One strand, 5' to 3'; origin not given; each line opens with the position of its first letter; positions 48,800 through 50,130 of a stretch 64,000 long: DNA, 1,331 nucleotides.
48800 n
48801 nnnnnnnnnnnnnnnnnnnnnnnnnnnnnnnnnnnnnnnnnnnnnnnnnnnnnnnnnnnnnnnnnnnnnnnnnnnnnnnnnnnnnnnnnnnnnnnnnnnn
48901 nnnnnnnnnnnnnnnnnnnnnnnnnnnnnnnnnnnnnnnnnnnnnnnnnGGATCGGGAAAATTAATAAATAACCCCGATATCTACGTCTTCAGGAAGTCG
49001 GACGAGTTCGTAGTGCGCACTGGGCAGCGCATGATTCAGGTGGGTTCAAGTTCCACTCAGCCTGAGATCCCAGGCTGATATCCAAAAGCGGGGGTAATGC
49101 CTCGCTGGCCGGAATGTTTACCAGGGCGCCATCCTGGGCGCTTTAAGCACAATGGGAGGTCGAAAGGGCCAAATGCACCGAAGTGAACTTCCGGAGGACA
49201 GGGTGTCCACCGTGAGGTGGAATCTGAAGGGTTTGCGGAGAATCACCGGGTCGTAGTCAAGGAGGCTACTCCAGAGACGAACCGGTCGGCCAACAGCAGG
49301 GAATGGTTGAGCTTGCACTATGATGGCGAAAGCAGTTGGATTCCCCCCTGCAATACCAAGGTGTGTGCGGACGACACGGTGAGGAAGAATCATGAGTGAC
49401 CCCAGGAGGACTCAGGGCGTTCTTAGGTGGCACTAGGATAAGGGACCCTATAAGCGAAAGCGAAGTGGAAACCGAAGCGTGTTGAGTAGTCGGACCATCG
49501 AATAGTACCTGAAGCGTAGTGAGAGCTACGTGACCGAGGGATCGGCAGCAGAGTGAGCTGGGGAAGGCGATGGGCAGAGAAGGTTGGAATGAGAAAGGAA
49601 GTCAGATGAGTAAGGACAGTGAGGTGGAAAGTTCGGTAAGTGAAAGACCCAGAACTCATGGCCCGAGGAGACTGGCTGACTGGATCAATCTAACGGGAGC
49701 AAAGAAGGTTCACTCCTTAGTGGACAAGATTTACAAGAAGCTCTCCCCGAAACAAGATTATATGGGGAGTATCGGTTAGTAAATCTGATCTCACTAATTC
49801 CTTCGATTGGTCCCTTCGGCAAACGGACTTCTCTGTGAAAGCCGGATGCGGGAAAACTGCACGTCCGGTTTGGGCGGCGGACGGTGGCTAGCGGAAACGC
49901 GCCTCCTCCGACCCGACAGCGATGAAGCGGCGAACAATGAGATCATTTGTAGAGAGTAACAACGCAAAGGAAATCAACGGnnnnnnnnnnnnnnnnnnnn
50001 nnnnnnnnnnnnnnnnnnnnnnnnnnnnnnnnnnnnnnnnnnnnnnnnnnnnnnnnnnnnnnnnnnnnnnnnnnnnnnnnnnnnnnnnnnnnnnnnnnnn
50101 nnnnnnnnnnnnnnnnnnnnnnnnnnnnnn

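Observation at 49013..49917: Nested intron: a second, different ~905-bp group II intron inserted inside one copy of the 770-bp element (twintron-like)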

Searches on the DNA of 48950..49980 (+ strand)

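Call 6: search_rna_families(source=window, start=48950, end=49980, threshold=evalue, max_evalue=10, show_alignments=5)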
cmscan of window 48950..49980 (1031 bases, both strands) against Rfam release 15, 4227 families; matches with E-value up to 10: 8.
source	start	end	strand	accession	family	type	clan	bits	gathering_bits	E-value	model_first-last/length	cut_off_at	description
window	49837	49917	+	RF00029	Intron_gpII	Intron;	-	44.2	40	3.3e-07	1-77/77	no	Group II catalytic intron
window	49206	49395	+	RF02001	group-II-D1D4-3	Intron;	CL00102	27.5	32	0.0021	1-170/170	no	Group II catalytic intron D1-D4-3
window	49837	49874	+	RF04357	Plastid-ndhA-ndhB-2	Intron;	CL00155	22.2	53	0.034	1-41/41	no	Plastid-ndhA-ndhB-2 group II-D5 intron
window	49840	49870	+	RF04336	Plastid-petD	Intron;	-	20.5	65.5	0.18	11-42/47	no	Plastid-petD group II-D5 intron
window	49600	49727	-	RF01974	H19_3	Gene; lncRNA;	-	16.9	46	1.6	1-116/116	no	H19 conserved region 3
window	49698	49870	+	RF04359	Plastid-GIID1-clpP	Intron;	-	16.6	140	3.5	1-179/179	no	Plastid group II-D1 clpP intron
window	49038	49090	-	RF00630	P26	Gene;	-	16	36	1.9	1-66/66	no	Pseudomonas sRNA P26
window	49718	49796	-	RF03598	MIR6024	Gene; miRNA;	-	15.2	72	8.5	1-99/99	no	MIR6024 microRNA precursor family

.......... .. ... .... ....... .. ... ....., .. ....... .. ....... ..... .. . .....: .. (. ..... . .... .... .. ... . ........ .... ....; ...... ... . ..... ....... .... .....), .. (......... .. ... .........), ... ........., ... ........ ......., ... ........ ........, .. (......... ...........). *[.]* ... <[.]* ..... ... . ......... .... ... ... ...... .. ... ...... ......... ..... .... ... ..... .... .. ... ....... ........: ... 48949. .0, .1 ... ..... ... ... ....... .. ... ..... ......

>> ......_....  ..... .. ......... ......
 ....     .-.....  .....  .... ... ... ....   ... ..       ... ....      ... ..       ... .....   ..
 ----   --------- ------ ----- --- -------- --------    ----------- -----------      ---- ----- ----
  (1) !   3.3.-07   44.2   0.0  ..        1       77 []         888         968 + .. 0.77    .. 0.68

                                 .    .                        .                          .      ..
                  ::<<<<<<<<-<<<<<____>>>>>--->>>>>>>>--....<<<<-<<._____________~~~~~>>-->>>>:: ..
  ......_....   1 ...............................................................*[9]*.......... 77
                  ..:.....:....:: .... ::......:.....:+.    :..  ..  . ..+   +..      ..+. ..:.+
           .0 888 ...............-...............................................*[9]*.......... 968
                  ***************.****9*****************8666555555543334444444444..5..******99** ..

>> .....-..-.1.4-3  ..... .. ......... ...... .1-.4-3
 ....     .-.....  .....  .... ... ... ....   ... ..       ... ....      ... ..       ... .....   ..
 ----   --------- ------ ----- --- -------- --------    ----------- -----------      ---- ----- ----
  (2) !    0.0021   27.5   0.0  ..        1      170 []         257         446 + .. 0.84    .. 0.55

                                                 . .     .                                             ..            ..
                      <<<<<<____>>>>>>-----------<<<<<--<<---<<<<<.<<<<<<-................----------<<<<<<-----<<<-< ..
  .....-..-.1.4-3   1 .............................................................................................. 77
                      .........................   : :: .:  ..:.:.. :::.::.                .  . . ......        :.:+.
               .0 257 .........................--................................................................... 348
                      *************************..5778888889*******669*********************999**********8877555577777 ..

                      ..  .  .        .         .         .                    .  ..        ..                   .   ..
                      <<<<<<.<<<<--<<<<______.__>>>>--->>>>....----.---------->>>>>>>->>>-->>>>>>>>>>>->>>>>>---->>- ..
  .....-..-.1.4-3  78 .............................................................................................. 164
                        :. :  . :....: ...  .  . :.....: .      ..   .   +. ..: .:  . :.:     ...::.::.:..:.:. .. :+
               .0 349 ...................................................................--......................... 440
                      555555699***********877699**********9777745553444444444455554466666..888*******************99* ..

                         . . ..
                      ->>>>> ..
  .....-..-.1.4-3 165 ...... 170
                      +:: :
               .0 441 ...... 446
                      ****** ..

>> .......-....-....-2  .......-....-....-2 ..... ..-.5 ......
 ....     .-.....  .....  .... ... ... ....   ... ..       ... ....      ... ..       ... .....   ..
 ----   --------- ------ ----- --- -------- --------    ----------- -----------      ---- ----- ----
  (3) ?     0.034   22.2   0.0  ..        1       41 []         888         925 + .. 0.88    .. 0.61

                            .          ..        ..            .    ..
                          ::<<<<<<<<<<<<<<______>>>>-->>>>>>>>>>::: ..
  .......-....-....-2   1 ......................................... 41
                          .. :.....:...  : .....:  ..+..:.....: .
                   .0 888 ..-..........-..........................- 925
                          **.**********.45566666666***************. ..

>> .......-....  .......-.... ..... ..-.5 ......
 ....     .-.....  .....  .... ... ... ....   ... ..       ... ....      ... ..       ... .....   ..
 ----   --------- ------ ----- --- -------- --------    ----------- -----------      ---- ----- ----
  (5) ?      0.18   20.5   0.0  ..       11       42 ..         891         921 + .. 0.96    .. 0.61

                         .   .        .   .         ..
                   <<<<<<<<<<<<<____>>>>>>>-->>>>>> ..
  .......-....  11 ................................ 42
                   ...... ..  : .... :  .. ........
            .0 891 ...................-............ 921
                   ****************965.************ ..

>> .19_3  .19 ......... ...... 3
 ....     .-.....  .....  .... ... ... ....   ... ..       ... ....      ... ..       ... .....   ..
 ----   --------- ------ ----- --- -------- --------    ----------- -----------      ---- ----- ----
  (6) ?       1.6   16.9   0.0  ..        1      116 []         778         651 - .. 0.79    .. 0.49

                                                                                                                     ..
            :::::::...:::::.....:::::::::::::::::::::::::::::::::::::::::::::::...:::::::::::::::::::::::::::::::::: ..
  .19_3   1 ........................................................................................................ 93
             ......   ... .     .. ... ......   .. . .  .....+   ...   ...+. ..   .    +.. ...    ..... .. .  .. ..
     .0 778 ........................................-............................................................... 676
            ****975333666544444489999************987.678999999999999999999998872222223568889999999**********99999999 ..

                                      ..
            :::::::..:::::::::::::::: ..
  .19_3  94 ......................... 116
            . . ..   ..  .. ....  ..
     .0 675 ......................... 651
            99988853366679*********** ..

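Call 12: search_dna_similar(query=window:49013-49917:+, collection=plasmids, mode=distant, max_rows=25)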
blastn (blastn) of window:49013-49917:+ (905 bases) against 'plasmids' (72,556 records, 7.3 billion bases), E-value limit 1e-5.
Records with a match: 24; places in all: 38; records where one place covers at least 80% of the query: 0.
Best place of each record, by identity: >=99% 5; 95-99% 10; 80-90% 1; 60-80% 8.
By first word of the organism name: Bradyrhizobium 8; Lactiplantibacillus 4; Limosilactobacillus 4; Cupriavidus 3; Paraburkholderia 1; Microvirga 1; Alicyclobacillus 1; Loigolactobacillus 1; Xanthomonas 1.
By predicted mobility (MOB-suite, as given by PLSDB): conjugative 11; non-mobilizable 9; mobilizable 4.
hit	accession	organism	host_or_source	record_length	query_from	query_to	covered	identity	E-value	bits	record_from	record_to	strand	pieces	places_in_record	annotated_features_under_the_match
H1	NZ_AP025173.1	Cupriavidus sp. P-10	-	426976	2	720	79%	71.1%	5e-86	325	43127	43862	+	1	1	hypothetical protein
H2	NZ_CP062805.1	Cupriavidus basilensis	Cell culture,Sediment of a freshwater ...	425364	2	720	79%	71.1%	5e-86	325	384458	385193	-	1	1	hypothetical protein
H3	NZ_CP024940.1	Paraburkholderia hospita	soil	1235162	1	721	71%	74.5%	7e-84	387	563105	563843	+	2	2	record has no annotation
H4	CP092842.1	Bradyrhizobium sp. 62B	Arachis hypogaea L.,cell ...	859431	181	722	60%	68.6%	1e-36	162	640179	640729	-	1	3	ltrA: group II intron reverse transcriptase/maturase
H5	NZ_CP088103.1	Bradyrhizobium barranii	cell culture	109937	181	715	59%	68.3%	2e-34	155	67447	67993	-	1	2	ltrA: group II intron reverse transcriptase/maturase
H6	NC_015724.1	Cupriavidus necator N-1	soil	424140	1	400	36%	76.9%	8e-39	241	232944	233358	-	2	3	none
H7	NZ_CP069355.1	Microvirga sp. VF16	Vachellia farnesiana,Cell culture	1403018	181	504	36%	72.1%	3e-38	167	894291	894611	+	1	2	none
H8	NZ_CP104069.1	Alicyclobacillus fastidiosus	cell culture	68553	180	396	24%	73.9%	1e-24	123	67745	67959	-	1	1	none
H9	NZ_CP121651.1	Bradyrhizobium sp. CB82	Stylosanthes guianensis,cell culture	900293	824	905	9%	81.5%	2e-16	95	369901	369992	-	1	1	group II intron maturase-specific domain-containing protein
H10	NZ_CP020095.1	Lactiplantibacillus plantarum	-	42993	182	218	4%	97.4%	3e-6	62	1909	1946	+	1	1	none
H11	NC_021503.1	Limosilactobacillus reuteri I5007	pigs,healthy weaning piglets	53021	182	218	4%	97.4%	3e-6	62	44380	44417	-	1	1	none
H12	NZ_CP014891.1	Loigolactobacillus backii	cell culture,brewery environment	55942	182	218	4%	97.4%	3e-6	62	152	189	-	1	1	none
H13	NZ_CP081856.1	Limosilactobacillus panis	Cell culture,Maotai Daqu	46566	182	218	4%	97.4%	3e-6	62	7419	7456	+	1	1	none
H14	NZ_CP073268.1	Lactiplantibacillus plantarum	tissue sample,fermented food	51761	182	218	4%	97.4%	3e-6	62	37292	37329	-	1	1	none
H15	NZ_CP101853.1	Xanthomonas oryzae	Oryza sativa,High altitude japonica ...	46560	182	218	4%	97.4%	3e-6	62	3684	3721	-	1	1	record has no annotation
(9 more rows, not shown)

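Call 14: get_annotated_region(hit=H1, flank=3000)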
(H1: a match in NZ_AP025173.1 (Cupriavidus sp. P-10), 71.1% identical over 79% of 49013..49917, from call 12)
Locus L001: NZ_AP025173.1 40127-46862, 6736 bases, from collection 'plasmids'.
description: Cupriavidus sp. P-10 plasmid pMTS2, complete sequence
organism: Cupriavidus sp. P-10 (NCBI taxid 2027911)
taxonomy: Bacteria; Pseudomonadota; Betaproteobacteria; Burkholderiales; Burkholderiaceae; Cupriavidus; Cupriavidus sp. P-10
host: -; source: -; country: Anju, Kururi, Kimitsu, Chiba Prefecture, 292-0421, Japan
typing (MOB-suite, as given by PLSDB): conjugative; relaxase MOBP; mating-pair formation MPF_F
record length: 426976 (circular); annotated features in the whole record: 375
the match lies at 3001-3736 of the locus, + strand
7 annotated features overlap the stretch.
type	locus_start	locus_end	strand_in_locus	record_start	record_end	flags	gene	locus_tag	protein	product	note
CDS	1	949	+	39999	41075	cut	-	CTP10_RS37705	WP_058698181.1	primase-helicase zinc-binding domain-containing protein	-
CDS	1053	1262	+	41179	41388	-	-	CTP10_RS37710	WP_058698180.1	hypothetical protein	-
CDS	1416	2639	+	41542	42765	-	-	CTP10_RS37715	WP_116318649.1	ISL3 family transposase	-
CDS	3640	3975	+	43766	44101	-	-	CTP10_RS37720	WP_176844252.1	hypothetical protein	-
CDS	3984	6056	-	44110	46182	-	-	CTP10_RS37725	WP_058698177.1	recombinase family protein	-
CDS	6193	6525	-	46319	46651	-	-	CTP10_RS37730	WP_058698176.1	DUF6788 family protein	-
CDS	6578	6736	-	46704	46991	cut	-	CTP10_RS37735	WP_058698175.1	DUF5372 family protein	-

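Call 15: get_annotated_region(hit=H4, flank=3000)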
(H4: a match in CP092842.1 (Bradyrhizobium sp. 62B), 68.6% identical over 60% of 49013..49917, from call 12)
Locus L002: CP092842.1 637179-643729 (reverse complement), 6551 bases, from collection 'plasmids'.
description: Bradyrhizobium sp. 62B plasmid p1, complete sequence
organism: Bradyrhizobium sp. 62B (NCBI taxid 2898442)
taxonomy: Bacteria; Pseudomonadota; Alphaproteobacteria; Hyphomicrobiales; Nitrobacteraceae; Bradyrhizobium; Bradyrhizobium sp. 62B
host: -; source: Arachis hypogaea L.,cell culture,radical nodules from peanut plants; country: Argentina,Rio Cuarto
typing (MOB-suite, as given by PLSDB): mobilizable; relaxase MOBP
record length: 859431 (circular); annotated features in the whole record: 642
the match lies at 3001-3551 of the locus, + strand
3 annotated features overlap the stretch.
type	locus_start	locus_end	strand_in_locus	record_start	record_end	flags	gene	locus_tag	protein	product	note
CDS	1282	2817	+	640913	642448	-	-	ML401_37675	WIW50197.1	DDE-type integrase/transposase/recombinase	-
CDS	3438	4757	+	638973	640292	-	ltrA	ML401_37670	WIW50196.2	group II intron reverse transcriptase/maturase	-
CDS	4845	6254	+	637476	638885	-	ltrA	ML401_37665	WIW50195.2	group II intron reverse transcriptase/maturase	-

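Call 18: get_annotated_region(hit=H3, flank=3000)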
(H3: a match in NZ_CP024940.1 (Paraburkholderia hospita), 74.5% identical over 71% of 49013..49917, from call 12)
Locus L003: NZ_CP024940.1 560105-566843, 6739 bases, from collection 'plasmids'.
description: Paraburkholderia hospita strain mHSR1 plasmid pmHSR1_P, complete sequence
organism: Paraburkholderia hospita (NCBI taxid 169430)
taxonomy: Bacteria; Pseudomonadota; Betaproteobacteria; Burkholderiales; Burkholderiaceae; Paraburkholderia; Paraburkholderia hospita
host: -; source: soil; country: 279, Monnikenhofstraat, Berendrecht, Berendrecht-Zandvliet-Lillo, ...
typing (MOB-suite, as given by PLSDB): conjugative; relaxase MOBP,MOBP; mating-pair formation MPF_T
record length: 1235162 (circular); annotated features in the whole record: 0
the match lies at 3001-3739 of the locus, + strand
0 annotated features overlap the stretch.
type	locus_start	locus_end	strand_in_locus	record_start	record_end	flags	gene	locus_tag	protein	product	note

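Call 20: search_rna_families(sources=[L001, L002, L003], threshold=gathering)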
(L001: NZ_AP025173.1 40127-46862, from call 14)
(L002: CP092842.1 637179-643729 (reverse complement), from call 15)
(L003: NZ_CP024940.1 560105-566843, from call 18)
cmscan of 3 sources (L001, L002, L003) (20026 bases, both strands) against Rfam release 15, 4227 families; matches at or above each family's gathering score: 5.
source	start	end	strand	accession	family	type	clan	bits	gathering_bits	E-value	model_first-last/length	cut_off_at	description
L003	2738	2908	+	RF02001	group-II-D1D4-3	Intron;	CL00102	140.1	32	1.9e-29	1-170/170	no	Group II catalytic intron D1-D4-3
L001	2741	2911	+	RF02001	group-II-D1D4-3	Intron;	CL00102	132.2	32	1.6e-27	1-170/170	no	Group II catalytic intron D1-D4-3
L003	6473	6545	+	RF00029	Intron_gpII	Intron;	-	43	40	1.2e-05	1-77/77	no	Group II catalytic intron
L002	6272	6342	+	RF00029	Intron_gpII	Intron;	-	42.7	40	1.5e-05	1-77/77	no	Group II catalytic intron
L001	2946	3032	+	RF01998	group-II-D1D4-1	Intron;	CL00102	41.3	35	0.00015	1-84/84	no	Group II catalytic intron D1-D4-1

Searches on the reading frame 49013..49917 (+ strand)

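Call 35: search_protein_families(library=pfam, proteins=[L003:3642-4946:+, L003:5089-6468:+])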
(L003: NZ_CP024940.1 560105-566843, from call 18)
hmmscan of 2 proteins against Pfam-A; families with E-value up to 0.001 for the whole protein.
L003:3642-4946:+ (434 aa): 2 families
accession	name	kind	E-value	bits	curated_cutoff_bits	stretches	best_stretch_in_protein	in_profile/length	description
PF00078.32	RVT_1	-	2.4e-40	138.9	29.6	1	92-301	1-205/205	Reverse transcriptase (RNA-dependent DNA polymerase)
PF08388.16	GIIM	-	4.5e-15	55.8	23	1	332-402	1-74/80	Group II intron, maturase-specific domain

L003:5089-6468:+ (459 aa): 2 families
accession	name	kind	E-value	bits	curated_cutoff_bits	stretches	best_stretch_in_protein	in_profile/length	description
PF00078.32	RVT_1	-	8.2e-41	140.4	29.6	1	109-317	1-205/205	Reverse transcriptase (RNA-dependent DNA polymerase)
PF08388.16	GIIM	-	1.2e-23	83.3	23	1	333-407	2-76/80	Group II intron, maturase-specific domain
